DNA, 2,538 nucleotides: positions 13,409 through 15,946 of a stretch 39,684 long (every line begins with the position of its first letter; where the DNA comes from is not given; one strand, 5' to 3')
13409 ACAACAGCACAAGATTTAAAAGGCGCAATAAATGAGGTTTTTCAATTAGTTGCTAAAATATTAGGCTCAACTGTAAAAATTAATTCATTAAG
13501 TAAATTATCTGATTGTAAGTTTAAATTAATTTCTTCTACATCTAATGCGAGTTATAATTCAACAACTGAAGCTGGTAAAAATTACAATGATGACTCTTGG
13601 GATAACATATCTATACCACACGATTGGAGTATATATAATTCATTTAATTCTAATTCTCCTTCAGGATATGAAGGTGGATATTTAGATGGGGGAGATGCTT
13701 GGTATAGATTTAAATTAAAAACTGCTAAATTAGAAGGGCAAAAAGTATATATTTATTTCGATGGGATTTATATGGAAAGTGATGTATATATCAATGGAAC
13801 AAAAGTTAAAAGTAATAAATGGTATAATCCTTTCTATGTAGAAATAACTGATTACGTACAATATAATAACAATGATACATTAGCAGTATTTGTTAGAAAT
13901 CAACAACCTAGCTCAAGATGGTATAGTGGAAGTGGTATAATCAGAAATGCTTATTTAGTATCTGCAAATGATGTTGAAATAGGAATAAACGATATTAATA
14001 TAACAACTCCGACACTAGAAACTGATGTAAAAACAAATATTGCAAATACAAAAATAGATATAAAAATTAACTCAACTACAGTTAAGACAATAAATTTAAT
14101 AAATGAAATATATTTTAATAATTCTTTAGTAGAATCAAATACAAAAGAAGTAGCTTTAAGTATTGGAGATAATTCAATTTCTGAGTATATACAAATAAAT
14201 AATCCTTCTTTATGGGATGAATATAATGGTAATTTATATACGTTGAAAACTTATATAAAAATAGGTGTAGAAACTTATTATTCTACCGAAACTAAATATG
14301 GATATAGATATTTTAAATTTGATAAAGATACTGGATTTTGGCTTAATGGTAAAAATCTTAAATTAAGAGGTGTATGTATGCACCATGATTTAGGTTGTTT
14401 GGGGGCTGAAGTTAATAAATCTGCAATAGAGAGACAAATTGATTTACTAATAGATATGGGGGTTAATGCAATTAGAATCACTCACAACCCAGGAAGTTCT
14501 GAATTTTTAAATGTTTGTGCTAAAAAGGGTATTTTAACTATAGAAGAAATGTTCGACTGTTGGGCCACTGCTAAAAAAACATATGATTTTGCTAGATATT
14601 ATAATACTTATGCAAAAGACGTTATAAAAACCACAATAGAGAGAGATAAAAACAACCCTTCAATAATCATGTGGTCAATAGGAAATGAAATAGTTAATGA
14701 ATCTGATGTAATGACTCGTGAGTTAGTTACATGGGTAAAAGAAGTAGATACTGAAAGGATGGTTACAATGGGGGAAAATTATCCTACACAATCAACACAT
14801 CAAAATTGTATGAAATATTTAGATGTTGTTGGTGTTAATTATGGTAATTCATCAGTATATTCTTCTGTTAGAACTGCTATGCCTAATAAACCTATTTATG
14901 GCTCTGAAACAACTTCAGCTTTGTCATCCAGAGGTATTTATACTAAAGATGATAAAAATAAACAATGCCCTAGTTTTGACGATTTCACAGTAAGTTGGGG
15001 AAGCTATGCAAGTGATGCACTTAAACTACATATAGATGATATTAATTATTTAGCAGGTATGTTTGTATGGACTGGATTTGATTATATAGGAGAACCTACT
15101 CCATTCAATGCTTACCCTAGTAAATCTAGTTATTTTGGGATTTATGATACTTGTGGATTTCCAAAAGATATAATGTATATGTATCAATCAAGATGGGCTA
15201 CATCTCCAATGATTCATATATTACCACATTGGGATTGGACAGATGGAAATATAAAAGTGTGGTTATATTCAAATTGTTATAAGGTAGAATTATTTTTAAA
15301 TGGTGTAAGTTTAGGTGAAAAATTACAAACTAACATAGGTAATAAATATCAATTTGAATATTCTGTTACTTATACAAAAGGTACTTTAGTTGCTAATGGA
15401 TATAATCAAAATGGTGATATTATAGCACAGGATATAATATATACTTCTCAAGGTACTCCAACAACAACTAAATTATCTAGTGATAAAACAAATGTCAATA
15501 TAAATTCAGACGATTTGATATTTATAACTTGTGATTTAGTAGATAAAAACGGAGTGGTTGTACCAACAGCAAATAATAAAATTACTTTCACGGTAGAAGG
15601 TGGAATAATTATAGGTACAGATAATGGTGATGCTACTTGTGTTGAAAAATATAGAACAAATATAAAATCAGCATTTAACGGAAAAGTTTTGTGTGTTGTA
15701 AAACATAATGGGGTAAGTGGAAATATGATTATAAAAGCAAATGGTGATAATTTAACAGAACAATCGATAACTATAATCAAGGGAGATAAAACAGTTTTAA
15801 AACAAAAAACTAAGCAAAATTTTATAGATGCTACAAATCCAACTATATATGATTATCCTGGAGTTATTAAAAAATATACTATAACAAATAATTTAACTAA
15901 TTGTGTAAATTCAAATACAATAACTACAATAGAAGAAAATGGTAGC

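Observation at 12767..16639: Receptor-binding tail protein carrying a complete, apparently catalytically intact GH2 glycosidase plus a LamG-like domain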

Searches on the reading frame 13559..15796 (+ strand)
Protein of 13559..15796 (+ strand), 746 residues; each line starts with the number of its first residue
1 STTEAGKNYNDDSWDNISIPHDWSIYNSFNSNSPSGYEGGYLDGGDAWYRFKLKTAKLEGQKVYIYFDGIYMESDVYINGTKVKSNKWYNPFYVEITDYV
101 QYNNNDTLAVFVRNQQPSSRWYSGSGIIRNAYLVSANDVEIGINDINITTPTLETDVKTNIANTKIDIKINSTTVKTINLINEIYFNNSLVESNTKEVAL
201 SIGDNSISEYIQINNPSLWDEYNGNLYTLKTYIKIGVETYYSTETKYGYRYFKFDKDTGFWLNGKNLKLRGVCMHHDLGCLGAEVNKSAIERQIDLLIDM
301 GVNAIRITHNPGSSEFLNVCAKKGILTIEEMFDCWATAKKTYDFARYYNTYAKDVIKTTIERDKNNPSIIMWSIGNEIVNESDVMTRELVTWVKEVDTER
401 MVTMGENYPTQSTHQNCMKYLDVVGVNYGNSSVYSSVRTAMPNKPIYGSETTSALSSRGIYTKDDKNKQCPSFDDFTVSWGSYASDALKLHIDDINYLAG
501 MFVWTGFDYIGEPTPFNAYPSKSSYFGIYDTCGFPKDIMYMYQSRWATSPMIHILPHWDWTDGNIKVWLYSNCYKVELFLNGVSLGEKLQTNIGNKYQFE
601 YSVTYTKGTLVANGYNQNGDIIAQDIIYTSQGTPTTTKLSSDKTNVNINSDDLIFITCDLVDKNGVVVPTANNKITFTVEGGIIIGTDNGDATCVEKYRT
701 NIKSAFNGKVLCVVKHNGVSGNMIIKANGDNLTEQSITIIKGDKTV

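Call 70: search_solved_structures(query=window:13559-15796:+, max_evalue=1e-130, show_alignments=4)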
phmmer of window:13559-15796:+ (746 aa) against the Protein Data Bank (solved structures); distinct sequences matched with E-value up to 1e-130: 10.
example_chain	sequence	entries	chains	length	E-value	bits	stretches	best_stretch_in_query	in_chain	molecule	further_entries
7cwd_A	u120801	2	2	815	3.5e-191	640.3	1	7-740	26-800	beta-glalactosidase | beta-galactosidase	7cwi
4ypj_A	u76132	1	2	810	3.7e-187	627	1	8-739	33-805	Beta galactosidase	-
8q2h_A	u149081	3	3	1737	1.8e-186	624.7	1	8-739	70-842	beta-galactosidase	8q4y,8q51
4cu6_A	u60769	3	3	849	6.4e-143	480.7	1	12-744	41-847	BETA-GALACTOSIDASE | GLYCOSIDE HYDROLASE 2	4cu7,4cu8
4cuc_A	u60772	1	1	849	1.5e-142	479.5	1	12-744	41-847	BETA-GALACTOSIDASE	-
5t98_A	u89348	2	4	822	3e-141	475.2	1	8-736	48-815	Glycoside Hydrolase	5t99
5dmy_A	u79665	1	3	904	3e-135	455.4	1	9-739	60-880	Beta-galactosidase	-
6qub_B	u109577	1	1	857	3.2e-135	455.3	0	9-588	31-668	Beta-galactosidase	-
6qub_A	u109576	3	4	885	3.3e-135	455.2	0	9-588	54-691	Beta-galactosidase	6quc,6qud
7nit_A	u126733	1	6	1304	6.9e-135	454.2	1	9-739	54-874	Beta-galactosidase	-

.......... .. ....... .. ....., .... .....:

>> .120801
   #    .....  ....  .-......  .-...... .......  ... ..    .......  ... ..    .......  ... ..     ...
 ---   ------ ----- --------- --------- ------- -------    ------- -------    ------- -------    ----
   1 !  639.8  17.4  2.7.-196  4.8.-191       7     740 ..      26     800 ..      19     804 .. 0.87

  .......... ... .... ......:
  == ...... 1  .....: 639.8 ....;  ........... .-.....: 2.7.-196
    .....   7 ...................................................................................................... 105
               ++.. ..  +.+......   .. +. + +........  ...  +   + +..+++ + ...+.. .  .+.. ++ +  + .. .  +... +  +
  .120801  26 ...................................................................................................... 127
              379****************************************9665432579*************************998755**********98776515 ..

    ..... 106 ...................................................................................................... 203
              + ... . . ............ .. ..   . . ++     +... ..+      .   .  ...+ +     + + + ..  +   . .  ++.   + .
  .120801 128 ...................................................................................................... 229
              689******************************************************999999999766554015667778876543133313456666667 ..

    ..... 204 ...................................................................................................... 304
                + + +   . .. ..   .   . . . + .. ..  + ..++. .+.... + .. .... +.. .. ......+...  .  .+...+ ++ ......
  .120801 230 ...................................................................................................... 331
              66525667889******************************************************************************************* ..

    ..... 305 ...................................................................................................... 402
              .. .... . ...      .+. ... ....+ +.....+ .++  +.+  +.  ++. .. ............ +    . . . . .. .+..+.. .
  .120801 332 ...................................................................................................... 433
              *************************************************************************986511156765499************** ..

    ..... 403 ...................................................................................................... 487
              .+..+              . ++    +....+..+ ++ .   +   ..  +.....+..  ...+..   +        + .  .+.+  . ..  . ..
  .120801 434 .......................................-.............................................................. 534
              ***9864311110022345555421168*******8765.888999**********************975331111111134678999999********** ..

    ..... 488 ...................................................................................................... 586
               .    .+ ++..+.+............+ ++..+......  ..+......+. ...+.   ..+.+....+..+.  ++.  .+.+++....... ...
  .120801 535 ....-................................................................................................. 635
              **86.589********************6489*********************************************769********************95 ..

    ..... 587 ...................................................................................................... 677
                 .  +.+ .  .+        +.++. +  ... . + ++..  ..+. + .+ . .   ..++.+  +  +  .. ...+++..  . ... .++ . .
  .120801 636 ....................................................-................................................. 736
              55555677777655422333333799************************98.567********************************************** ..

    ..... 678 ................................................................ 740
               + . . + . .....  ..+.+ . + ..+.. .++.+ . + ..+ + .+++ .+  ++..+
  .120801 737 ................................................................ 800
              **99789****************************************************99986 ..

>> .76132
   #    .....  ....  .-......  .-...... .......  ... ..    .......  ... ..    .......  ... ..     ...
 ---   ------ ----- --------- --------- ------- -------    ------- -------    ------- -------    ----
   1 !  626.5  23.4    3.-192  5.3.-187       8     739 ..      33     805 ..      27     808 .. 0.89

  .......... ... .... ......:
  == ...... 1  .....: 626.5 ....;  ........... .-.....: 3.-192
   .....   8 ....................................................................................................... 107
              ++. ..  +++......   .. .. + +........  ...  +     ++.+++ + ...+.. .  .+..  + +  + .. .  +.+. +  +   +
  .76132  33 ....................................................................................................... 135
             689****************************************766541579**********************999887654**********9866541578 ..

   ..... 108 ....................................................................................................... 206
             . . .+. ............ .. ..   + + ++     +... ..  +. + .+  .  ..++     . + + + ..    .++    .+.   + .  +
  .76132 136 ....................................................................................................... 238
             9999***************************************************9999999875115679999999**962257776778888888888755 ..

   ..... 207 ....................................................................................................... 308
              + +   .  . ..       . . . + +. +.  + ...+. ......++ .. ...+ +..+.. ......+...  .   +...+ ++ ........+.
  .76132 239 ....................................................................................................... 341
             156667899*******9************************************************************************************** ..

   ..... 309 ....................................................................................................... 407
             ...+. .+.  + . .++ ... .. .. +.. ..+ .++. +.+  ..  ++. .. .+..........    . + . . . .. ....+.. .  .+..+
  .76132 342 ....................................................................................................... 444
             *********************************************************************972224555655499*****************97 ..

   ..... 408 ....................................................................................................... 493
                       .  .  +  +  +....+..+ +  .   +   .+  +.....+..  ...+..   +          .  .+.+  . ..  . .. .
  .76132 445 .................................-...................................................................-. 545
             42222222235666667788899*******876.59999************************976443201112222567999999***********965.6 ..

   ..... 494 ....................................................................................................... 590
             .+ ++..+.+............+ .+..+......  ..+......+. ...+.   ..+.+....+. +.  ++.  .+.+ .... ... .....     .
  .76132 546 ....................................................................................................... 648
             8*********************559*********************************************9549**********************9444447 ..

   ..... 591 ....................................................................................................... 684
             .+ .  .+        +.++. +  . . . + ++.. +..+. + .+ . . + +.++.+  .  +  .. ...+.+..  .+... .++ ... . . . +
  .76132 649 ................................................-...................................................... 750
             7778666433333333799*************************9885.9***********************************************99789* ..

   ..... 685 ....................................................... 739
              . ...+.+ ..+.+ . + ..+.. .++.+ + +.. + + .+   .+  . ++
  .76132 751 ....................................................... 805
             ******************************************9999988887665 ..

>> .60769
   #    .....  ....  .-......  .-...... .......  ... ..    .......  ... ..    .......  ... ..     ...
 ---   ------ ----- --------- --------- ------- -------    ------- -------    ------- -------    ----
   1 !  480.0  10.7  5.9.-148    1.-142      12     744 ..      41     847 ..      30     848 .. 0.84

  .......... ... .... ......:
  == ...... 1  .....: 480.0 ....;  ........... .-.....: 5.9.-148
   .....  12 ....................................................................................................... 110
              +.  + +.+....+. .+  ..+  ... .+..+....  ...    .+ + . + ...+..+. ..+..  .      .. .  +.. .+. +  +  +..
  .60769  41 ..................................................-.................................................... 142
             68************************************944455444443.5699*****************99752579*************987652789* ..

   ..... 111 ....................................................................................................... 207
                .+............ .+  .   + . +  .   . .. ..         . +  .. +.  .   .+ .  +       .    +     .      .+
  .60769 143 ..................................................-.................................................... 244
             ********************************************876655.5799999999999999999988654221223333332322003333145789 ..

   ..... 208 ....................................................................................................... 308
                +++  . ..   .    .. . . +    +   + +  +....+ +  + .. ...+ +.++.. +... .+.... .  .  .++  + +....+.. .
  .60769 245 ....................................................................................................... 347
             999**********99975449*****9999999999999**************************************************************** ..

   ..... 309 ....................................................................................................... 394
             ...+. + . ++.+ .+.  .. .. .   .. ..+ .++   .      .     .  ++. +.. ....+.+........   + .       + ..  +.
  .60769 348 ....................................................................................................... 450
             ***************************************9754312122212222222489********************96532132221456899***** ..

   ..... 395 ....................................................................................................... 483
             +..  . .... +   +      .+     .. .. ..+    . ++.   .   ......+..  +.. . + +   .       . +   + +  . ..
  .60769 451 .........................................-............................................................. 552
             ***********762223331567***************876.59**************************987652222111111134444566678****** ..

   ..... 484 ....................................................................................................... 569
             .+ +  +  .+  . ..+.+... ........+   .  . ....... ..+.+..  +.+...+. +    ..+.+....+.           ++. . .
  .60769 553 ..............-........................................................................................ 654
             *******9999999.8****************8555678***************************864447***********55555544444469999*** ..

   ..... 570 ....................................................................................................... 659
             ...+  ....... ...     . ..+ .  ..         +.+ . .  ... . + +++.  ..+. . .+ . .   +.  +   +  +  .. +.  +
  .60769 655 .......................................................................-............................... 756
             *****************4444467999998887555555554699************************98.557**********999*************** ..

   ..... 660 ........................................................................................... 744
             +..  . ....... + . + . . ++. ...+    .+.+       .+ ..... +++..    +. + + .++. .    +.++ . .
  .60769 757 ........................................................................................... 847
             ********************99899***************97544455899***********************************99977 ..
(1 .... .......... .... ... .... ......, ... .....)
